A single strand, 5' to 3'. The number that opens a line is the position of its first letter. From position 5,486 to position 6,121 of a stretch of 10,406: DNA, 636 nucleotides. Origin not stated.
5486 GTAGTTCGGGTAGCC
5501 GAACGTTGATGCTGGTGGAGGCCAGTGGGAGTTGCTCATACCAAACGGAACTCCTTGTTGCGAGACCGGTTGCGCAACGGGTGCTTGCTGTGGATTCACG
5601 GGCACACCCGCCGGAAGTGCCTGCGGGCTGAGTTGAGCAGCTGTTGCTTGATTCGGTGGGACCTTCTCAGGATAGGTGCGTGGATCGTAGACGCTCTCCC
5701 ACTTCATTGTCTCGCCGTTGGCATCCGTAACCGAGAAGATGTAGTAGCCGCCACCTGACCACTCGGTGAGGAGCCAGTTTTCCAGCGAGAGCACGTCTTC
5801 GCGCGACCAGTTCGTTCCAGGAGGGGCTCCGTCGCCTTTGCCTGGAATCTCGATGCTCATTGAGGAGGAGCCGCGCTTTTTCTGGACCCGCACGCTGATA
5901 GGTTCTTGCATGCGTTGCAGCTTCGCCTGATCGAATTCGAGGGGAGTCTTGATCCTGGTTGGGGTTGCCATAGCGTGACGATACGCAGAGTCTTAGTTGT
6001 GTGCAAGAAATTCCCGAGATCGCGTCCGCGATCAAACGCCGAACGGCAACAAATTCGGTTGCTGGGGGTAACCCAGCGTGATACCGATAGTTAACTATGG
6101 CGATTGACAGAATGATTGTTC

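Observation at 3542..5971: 809-aa low-complexity protein with a ~230-residue ER/K-rich single-alpha-helix segment flanked by N- and C-terminal globular domains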

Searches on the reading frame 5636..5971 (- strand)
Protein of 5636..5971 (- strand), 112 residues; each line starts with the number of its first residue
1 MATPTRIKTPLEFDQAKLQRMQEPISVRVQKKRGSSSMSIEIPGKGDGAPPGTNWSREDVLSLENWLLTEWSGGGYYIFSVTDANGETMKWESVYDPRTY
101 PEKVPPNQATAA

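Call 21: predict_structure(alignment_id=A2)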
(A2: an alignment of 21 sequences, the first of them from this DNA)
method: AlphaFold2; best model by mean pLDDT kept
length: 112 residues; sequences in the alignment: 21
mean_pLDDT: 75.1   pTM: 0.62
mean pLDDT of the five models: 75.1, 74.9, 73.6, 73.0, 72.0
residues with pLDDT >= 90: 0; 70-90: 87; 50-70: 12; < 50: 13
segments of 3 or more residues with pLDDT < 50: 1-9, 109-112
pLDDT, mean of each block of 10 residues (from residue 1): 45 79 85 78 72 83 81 83 85 82 59 43
secondary structure, 60 per line:
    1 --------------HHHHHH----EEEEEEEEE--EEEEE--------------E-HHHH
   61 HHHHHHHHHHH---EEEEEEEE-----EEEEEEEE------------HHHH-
elements in order: H15-20 E25-33 E36-40 H57-71 E75-82 E88-95 H108-111
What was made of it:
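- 5651..5944 (-): N-terminal alpha/beta domain, aa ~10-107. G73 and G75 are invariant; G74, Y77, D83, W91 and P105 are near-invariant, within the 'WSGGGYY' loop region. AF2 pLDDT 75 (call 21).
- Checked: N-terminal folded domain: aa ~10-107, AF2 pLDDT 75, order alpha-beta-beta-alpha-beta-beta (call 21).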

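Call 28: find_related_loci(query=A2, collection=viral_contigs, flank=10000)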
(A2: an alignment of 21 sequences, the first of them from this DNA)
Query A2 (112 aa) in viral_contigs; peptide patterns used: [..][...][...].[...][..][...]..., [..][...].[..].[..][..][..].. (x = any residue, [..] = any of these).
149 stretches matched a pattern; 12 encode a relative of the query (tblastn E <= 1e-3); 12 distinct loci.
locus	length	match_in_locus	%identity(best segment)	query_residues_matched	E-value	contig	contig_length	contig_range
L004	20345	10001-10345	59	1-112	9e-42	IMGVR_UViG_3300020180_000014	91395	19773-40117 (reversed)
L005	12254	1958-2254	61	13-112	4e-41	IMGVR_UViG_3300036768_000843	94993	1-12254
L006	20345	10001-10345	57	1-112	2e-39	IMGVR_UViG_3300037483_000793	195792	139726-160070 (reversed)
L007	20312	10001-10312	56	13-112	6e-37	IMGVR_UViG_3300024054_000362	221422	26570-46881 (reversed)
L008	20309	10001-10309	42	8-111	2e-30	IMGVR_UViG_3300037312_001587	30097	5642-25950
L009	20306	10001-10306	51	13-112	1e-30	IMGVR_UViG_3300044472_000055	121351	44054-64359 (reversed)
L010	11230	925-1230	45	7-106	3e-30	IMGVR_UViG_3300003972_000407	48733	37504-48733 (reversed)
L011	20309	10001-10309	50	13-112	3e-30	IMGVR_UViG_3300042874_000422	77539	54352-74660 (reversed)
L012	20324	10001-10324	42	7-112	5e-29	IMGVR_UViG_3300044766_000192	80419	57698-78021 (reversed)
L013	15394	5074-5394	49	1-106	6e-29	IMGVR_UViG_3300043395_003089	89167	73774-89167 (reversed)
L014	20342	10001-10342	41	1-111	2e-27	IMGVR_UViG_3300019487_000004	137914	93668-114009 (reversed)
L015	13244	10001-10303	47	12-106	7e-24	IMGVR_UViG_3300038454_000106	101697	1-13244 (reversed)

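Call 31: find_related_loci(query=A3, collection=genome_contigs, flank=10000)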
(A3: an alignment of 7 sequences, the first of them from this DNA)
Query A3 (112 aa) in genome_contigs; peptide patterns used: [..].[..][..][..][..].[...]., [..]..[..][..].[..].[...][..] (x = any residue, [..] = any of these).
43 stretches matched a pattern; 1 encode a relative of the query (tblastn E <= 1e-3); 1 distinct loci.
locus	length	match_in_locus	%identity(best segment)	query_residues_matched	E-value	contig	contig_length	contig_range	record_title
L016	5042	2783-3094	63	13-112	1e-43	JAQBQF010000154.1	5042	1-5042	MAG: Myxococcales bacterium isolate RYN_366 scaffold_1280797, whole genome shotgun sequence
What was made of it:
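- Tried and rejected: A scan of GTDB genomes found a single 5-kb scaffold in a Myxococcales MAG, so I rejected the idea of a common prophage (call 31).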

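Call 38: search_protein_families(library=phrogs, proteins=[L008:2476-4101:+, L011:2855-3472:+, L012:4942-5511:+, L012:5574-6455:+, L008:7305-8093:+, L012:12171-13019:+], max_evalue=0.001)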
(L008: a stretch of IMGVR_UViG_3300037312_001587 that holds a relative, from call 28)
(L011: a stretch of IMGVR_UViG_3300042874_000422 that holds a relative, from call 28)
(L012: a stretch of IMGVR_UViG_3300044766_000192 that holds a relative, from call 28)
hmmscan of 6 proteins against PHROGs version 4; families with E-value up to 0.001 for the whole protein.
L008:2476-4101:+ (541 aa): 0 families

L011:2855-3472:+ (205 aa): 0 families

L012:4942-5511:+ (189 aa): 0 families

L012:5574-6455:+ (293 aa): 0 families

L008:7305-8093:+ (262 aa): 0 families

L012:12171-13019:+ (282 aa): 0 families

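Call 59: search_protein_families(library=pfam, proteins=[window:5636-5971:-], max_evalue=1)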
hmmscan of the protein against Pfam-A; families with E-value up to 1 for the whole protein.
seq(112 aa): 1 family
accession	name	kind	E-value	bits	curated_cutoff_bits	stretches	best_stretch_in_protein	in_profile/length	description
PF20546.3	DUF6760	-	0.21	12.1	27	0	54-72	22-40/89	Family of unknown function (DUF6760)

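Call 61: search_protein_representatives(alignment_id=A2)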
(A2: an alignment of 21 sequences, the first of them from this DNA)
Query: 21 sequences, 111 profile positions. Proteins with E-value up to 0.001 (for the whole library): 239; up to 1e-10: 201; up to 1e-30: 57. The best 150 are listed.
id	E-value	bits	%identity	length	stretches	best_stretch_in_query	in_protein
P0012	3.4e-44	165.3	-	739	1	6-111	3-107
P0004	7.8e-43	161.0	-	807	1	2-111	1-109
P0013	4.5e-42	158.5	-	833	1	6-110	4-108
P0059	5.1e-42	158.3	-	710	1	4-110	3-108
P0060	5.7e-42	158.2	-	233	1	5-110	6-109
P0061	8.3e-42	157.6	-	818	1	4-111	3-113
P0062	4.2e-41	155.4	-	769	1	5-110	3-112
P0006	4.4e-41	155.3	-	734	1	6-111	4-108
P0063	5.6e-41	155.0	-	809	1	6-109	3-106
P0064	2.6e-40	152.8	-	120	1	5-110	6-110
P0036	1.3e-39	150.6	-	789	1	2-111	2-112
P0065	1.8e-39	150.1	-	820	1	3-108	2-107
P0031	2.5e-39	149.7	-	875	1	4-110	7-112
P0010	1.5e-38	147.2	-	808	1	4-110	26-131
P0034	4.1e-38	145.7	-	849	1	3-110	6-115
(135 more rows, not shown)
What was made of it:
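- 5651..5944 (-): Always N-terminal in 570-920 aa proteins (call 61).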

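Call 64: search_dna_similar(query=L008:2476-4101:+, collection=phages, mode=protein, max_evalue=0.01)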
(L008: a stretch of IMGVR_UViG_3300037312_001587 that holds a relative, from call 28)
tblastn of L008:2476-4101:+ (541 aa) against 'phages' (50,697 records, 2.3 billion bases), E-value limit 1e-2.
No match.

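Call 73: search_protein_families(library=pfam, proteins=[L008:2476-4101:+, L011:2855-3472:+, L012:4942-5511:+, L012:5574-6455:+, L008:7305-8093:+, L012:12171-13019:+, L009:14872-15420:-, L012:16967-17683:+, L008:14250-14861:-, L014:8505-9668:-], max_evalue=0.01)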
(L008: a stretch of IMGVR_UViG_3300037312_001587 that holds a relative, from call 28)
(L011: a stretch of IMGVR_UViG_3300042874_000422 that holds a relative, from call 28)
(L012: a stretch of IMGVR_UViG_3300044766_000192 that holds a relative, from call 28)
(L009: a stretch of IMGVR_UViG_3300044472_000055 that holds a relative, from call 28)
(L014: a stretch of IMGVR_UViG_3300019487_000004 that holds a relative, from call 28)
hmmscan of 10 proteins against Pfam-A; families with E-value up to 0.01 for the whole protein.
L008:2476-4101:+ (541 aa): 0 families

L011:2855-3472:+ (205 aa): 0 families

L012:4942-5511:+ (189 aa): 0 families

L012:5574-6455:+ (293 aa): 0 families

L008:7305-8093:+ (262 aa): 0 families

L012:12171-13019:+ (282 aa): 0 families

L009:14872-15420:- (182 aa): 0 families

L012:16967-17683:+ (238 aa): 1 family
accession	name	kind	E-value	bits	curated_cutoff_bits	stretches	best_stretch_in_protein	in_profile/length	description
PF01841.26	Transglut_core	-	1.1e-05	26.1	23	1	107-215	10-107/108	Transglutaminase-like superfamily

L008:14250-14861:- (203 aa): 0 families

L014:8505-9668:- (387 aa): 0 families

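Call 77: search_solved_structures(query=A2, max_evalue=10)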
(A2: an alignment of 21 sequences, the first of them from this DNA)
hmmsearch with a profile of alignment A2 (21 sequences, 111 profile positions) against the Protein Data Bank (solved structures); distinct sequences matched with E-value up to 10: 12.
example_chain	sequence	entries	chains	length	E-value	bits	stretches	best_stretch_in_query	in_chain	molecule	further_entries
9o0h_B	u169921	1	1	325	0.015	18.3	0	30-71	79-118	Transcription factor ETV6,Non-receptor tyrosine-protein kinase TNK1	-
9e4q_A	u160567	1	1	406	0.037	17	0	30-71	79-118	Transcription factor ETV6,DARPin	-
9cx4_A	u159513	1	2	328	0.04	16.9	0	49-80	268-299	Outer membrane protein assembly factor BamA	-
9cx5_A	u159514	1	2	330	0.041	16.9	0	49-80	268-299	Outer membrane protein assembly factor BamA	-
7n2b_A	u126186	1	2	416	0.041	16.9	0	30-71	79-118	Transcription factor ETV6,Transcription factor ETV6,Transcription factor ETV6,3TEL-rigid-D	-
5l0p_A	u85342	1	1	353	0.046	16.7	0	33-71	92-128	Transcription factor ETV6, Transcription factor ETV6, Transcription factor ETV6, Ferric up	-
8fmw_J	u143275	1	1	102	0.19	14.8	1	11-46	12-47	30S ribosomal protein S10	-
9cpl_A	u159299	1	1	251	0.3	14.1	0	30-71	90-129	2TEL/Non-receptor tyrosine-protein kinase TNK1 fusion protein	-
5ie5_A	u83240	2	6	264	0.71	12.9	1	40-106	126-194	Zearalenone hydrolase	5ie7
5ie4_A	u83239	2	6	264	1.4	12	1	40-106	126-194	Zearalenone hydrolase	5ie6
3wzl_A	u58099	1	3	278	1.5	11.9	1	40-106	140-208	Zearalenone hydrolase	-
3wzm_A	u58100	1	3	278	1.5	11.9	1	40-106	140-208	Zearalenone hydrolase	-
